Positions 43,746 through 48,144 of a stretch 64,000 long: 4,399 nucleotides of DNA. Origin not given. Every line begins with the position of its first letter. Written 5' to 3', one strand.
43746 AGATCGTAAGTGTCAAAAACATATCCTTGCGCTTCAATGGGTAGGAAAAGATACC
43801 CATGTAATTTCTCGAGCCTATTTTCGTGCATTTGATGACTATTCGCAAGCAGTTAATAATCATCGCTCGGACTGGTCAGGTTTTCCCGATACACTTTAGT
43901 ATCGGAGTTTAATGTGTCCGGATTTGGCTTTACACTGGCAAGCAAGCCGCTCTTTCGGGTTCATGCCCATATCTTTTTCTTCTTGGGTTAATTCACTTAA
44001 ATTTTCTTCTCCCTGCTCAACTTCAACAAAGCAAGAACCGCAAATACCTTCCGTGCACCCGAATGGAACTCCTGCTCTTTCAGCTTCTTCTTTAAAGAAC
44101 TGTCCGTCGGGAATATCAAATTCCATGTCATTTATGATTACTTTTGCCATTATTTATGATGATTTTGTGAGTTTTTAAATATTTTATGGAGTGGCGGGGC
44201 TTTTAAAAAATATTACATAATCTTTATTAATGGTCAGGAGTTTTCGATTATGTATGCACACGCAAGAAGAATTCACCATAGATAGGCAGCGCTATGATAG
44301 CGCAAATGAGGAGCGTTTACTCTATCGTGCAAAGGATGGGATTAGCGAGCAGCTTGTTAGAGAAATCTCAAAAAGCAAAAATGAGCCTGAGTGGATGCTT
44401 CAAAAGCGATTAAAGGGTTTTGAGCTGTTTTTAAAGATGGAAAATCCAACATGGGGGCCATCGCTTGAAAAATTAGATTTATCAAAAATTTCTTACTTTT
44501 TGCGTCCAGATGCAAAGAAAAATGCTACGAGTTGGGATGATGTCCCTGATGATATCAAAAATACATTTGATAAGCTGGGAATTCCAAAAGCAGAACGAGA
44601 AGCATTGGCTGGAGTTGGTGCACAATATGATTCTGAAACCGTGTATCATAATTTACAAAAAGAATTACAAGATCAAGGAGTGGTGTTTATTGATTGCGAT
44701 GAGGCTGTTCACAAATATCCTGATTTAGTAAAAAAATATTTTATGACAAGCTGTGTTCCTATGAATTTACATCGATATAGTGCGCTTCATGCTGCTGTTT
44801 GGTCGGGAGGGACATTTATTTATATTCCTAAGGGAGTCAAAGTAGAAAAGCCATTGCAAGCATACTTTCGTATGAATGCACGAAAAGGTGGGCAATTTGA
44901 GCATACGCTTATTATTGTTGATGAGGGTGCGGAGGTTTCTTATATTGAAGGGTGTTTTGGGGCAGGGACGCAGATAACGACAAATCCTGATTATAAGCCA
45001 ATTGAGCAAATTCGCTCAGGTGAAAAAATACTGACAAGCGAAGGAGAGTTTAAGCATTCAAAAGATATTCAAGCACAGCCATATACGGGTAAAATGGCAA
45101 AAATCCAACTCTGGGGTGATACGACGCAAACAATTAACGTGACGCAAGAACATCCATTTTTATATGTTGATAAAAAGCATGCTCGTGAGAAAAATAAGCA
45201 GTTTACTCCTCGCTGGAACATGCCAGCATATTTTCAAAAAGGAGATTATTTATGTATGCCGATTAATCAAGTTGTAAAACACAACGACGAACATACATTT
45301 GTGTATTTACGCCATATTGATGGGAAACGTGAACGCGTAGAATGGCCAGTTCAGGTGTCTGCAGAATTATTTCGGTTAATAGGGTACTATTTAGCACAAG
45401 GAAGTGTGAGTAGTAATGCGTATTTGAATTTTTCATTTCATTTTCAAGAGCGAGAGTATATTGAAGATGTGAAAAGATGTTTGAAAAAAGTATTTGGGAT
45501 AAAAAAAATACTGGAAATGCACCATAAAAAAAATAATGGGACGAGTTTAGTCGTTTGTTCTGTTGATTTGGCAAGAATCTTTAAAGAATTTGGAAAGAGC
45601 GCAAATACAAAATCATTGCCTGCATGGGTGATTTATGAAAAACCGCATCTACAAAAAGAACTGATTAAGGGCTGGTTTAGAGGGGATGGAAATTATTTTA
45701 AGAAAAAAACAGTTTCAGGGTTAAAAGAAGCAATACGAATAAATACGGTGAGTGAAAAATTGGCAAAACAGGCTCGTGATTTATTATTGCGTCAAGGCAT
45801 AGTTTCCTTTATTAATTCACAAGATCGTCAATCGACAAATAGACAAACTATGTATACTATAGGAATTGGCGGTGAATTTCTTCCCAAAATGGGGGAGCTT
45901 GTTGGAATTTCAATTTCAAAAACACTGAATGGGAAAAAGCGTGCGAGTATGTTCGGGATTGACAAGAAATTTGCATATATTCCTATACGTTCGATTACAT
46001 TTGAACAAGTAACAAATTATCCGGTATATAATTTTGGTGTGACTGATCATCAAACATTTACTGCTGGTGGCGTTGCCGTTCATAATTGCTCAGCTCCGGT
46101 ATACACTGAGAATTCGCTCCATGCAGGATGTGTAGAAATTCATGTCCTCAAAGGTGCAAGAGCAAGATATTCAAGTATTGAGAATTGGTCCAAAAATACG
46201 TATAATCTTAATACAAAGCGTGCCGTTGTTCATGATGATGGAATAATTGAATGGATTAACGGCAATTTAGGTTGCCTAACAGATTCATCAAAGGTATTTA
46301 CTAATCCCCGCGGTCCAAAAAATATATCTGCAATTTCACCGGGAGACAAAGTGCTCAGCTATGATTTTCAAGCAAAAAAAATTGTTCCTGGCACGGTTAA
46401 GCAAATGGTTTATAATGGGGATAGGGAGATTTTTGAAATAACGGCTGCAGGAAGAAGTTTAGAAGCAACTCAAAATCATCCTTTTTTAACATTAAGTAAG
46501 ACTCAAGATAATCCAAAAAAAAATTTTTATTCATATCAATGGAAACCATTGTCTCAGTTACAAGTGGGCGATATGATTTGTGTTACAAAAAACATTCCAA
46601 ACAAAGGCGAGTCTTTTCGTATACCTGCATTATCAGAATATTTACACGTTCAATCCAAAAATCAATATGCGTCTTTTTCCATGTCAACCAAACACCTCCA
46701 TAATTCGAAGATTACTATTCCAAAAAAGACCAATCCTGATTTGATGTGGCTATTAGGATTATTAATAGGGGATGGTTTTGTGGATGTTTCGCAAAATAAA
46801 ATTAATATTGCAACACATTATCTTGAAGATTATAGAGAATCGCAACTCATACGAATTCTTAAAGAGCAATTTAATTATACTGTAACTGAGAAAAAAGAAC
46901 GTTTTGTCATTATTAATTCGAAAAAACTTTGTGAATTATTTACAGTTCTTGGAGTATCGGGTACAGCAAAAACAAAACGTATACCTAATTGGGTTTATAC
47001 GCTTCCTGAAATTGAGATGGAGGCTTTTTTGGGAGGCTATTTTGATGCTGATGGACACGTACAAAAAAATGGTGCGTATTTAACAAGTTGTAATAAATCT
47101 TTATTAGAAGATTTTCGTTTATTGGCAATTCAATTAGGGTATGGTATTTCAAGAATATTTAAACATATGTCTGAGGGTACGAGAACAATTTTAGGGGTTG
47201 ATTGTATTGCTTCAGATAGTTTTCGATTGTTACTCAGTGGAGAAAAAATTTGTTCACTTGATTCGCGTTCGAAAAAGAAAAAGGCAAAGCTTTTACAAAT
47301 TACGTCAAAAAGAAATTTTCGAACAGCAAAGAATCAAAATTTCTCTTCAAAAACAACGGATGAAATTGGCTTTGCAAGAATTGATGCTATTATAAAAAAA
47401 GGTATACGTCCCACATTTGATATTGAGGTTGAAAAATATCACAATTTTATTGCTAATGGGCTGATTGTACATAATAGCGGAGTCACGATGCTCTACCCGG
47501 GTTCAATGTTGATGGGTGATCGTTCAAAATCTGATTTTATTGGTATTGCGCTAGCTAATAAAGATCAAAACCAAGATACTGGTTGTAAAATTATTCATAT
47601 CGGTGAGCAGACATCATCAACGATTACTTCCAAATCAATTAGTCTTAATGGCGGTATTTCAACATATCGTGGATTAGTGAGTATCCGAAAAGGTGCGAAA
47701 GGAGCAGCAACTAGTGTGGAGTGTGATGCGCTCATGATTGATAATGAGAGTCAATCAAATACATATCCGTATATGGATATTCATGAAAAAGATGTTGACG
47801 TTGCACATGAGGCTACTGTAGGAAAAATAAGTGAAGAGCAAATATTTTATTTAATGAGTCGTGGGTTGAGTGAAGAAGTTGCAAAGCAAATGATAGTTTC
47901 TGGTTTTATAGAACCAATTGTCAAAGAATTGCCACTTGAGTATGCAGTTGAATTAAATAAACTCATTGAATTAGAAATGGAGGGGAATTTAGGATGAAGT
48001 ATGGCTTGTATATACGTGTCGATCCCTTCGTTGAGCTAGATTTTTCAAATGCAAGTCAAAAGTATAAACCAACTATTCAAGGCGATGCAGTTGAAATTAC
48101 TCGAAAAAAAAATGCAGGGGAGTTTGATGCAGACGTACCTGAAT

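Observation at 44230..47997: SufB carrying two inteins, each with a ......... homing endonuclease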

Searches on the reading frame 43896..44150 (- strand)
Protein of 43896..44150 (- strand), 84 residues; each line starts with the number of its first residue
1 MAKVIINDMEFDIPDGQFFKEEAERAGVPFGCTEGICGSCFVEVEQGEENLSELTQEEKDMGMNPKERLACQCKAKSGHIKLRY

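Call 4: search_protein_families(library=pfam, proteins=[window:43896-44150:-], max_evalue=0.01)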
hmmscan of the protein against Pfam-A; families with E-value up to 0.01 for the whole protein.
window:43896-44150:- (84 aa): 2 families
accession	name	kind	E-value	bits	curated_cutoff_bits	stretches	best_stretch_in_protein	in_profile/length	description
PF00111.32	Fer2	-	2.8e-13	50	21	1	9-76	8-77/77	2Fe-2S iron-sulfur cluster binding domain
PF10418.14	DHODB_Fe-S_bind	-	0.0069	16.5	23.9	0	31-49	5-23/41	Iron-sulfur cluster binding domain of dihydroorotate dehydrogenase B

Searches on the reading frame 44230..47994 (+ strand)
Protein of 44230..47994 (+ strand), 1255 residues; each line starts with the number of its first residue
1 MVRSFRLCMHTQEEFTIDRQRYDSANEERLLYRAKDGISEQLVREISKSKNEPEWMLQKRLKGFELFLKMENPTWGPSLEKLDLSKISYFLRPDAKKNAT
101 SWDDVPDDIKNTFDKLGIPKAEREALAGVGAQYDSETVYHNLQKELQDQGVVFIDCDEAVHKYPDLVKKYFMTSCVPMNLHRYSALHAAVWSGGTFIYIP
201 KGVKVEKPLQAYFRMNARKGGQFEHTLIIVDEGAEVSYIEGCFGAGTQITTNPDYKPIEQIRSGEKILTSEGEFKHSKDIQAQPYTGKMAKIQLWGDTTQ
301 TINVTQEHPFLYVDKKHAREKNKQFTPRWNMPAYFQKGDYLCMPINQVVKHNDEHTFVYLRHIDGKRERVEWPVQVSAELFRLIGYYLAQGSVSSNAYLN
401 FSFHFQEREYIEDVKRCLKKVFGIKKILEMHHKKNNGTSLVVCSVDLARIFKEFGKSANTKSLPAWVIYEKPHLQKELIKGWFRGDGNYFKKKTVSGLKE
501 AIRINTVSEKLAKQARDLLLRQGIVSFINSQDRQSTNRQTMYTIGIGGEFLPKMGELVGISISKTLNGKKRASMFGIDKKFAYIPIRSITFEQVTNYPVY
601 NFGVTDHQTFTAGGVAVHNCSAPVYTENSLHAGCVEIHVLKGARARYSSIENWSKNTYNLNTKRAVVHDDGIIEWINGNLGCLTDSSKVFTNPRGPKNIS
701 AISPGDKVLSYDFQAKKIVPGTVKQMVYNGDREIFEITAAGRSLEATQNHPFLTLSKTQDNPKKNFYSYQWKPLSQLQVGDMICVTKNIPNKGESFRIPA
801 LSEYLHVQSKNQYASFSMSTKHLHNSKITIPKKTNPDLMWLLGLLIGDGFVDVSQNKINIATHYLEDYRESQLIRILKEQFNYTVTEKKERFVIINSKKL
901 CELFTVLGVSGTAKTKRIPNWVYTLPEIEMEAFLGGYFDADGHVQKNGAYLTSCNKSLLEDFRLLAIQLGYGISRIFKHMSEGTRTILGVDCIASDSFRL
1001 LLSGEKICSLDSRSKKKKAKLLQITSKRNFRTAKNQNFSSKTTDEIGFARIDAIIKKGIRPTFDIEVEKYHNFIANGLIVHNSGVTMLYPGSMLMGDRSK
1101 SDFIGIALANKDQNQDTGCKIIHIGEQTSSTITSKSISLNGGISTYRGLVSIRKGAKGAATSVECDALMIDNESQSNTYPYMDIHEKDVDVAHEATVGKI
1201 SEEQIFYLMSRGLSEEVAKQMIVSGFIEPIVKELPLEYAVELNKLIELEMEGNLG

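Call 4: search_protein_families(library=pfam, proteins=[window:44230-47994:+], max_evalue=0.01)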
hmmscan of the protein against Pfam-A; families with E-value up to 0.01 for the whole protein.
window:44230-47994:+ (1255 aa): 8 families
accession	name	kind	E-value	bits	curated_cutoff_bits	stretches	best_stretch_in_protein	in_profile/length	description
PF01458.23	SUFBD_core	-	7e-73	245.3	27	3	1081-1226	87-232/232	SUF system FeS cluster assembly, SufBD core domain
PF14528.11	LAGLIDADG_3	-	1.1e-29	103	22.5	3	931-999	4-75/82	LAGLIDADG-like domain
PF14890.11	Intein_splicing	-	2.2e-23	83.2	35.8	2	702-1082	15-155/155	Intein splicing domain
PF19295.5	SufBD_N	-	1.4e-09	38.2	23.5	1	52-210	22-171/172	SufBD protein N-terminal region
PF01079.26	Hint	-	1.6e-08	34.9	29.7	1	680-792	11-123/213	Hint module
PF07591.16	PT-HINT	-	1.5e-07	32.2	27.7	0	249-322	2-80/137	Pretoxin HINT domain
PF13403.11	Hint_2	-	6.5e-07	30.3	28.4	1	242-280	2-40/147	Hint domain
PF05204.19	Hom_end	-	0.00077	20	21.1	0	931-970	15-57/110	Homing endonuclease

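Call 5: search_protein_families(library=ncbifam, proteins=[window:44230-47994:+], max_evalue=0.01)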
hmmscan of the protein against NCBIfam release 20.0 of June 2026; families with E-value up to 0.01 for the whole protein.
window:44230-47994:+ (1255 aa): 18 families
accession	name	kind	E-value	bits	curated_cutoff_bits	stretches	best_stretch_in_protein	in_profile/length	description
TIGR01980.1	sufB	equivalog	6.3e-196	651.3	346.4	3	20-243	3-224/448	Fe-S cluster assembly protein SufB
NF008773.0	PRK11814.1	equivalog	2.8e-127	425.3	717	3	33-243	31-243/484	Fe-S cluster assembly protein SufB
NF052511.1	SUF_like_SmsB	exception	1.6e-74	251.5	650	2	37-243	11-215/445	SUF-like minimal system protein SmsB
TIGR01981.1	sufD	equivalog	7.3e-53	179.6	222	3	1093-1237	125-269/275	Fe-S cluster assembly protein SufD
NF011303.0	PRK14715.1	equivalog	1.1e-24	85.7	1585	2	374-531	1115-1265/1627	DNA-directed DNA polymerase II large subunit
NF006207.0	PRK08332.1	equivalog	2.4e-22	78.1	2400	2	836-1089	1003-1248/1684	vitamin B12-dependent ribonucleotide reductase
NF045703.1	rSAM_Tes_intein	exception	1.2e-20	73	1700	2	797-1083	334-611/1040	tetraether lipid synthase Tes, intein-containing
NF005852.0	PRK07773.1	equivalog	1.8e-18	66.2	780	2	681-792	397-499/886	replicative DNA helicase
NF011418.0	PRK14845.1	equivalog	4.4e-17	61.2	756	2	745-1041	105-302/1049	translation initiation factor IF-2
NF008194.0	PRK10948.1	equivalog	5e-17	61.8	489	1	1091-1233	258-400/423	Fe-S cluster assembly protein SufD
NF011491.0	PRK14898.1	equivalog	3.4e-16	58.5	783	2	379-564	244-413/860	DNA-directed RNA polymerase subunit A''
NF038162.1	RtcB_rel_intein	exception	2.7e-15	55.4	1150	2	679-944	92-368/961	intein-containing RtcB family protein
NF038098.1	GyrA_w_intein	exception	2e-14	52.5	1850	1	382-532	241-390/1232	intein-containing DNA gyrase subunit A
TIGR01443.1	intein_Cterm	domain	6.3e-13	48.5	15.6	1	1062-1083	2-24/24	intein C-terminal splicing region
NF011287.0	PRK14698.1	equivalog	1.6e-11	42.9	1238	2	818-949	373-505/1017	V-type ATP synthase subunit A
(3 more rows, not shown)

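Call 16: find_homologous_proteins(query=window:44230-47994:+, max_evalue=1e-10)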
Query window:44230-47994:+ (1255 aa): 1032 proteins with E <= 1e-10 among 8000 candidates; the best 120 are listed.
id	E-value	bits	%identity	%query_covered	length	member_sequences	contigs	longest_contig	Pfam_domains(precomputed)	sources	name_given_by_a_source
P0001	0.0e+0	2878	100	99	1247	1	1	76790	PF07591.16,PF01458.24,PF19295.6,PF14528.12,PF01079.26,PF13403.12,PF14890.12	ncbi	ncbi:MAG: SufD family Fe-S cluster assembly protein [Candidatus Woesearchaeota archaeon]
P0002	0.0e+0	1679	57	99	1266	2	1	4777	PF05204.20,PF01458.24,PF19295.6,PF14528.12,PF14890.12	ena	-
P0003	0.0e+0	1664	57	99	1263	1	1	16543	PF05204.20,PF01458.24,PF19295.6,PF14528.12,PF14890.12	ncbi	-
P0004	0.0e+0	1658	58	99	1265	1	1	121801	PF01458.24,PF19295.6,PF14528.12,PF01079.26,PF13403.12,PF14890.12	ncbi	-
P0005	0.0e+0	1653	58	99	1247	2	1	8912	PF05204.20,PF07591.16,PF01458.24,PF19295.6,PF14528.12,PF13403.12,PF14890.12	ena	-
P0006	0.0e+0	1626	58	99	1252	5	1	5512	PF07591.16,PF01458.24,PF19295.6,PF14528.12,PF01079.26,PF13403.12,PF14890.12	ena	-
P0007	0.0e+0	1614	56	99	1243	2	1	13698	PF05204.20,PF01458.24,PF19295.6,PF14528.12,PF13403.12,PF14890.12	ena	-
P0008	0.0e+0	1614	57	99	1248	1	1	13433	PF07591.16,PF01458.24,PF19295.6,PF14528.12,PF01079.26,PF13403.12,PF14890.12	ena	-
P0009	0.0e+0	1601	56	98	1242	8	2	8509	PF01458.24,PF19295.6,PF14528.12,PF13403.12,PF14890.12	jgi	-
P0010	0.0e+0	1553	55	99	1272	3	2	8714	PF01458.24,PF19295.6,PF14528.12,PF01079.26,PF13403.12,PF14890.12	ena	-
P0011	0.0e+0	1524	54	99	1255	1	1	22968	PF05204.20,PF01458.24,PF14528.12,PF01079.26,PF13403.12,PF14890.12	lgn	-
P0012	0.0e+0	1478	53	98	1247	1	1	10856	PF07591.16,PF01458.24,PF14528.12,PF01079.26,PF13403.12,PF14890.12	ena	-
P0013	0.0e+0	1470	52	98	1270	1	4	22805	PF01458.24,PF19295.6,PF14528.12,PF01079.26,PF13403.12,PF14890.12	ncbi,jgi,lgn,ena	-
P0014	0.0e+0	1369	57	54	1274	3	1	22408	PF05204.20,PF07591.16,PF01458.24,PF19295.6,PF14528.12,PF01079.26,PF14890.12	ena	-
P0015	0.0e+0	1346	57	51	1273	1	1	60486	PF05204.20,PF01458.24,PF19295.6,PF14528.12,PF01079.26,PF14890.12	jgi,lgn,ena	-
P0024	0.0e+0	1247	59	51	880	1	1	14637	PF05204.20,PF01458.24,PF19295.6,PF14528.12,PF14890.12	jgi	-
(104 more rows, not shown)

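Call 32: find_encoding_contigs(protein=P0001, flank=2000, max_places=3)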
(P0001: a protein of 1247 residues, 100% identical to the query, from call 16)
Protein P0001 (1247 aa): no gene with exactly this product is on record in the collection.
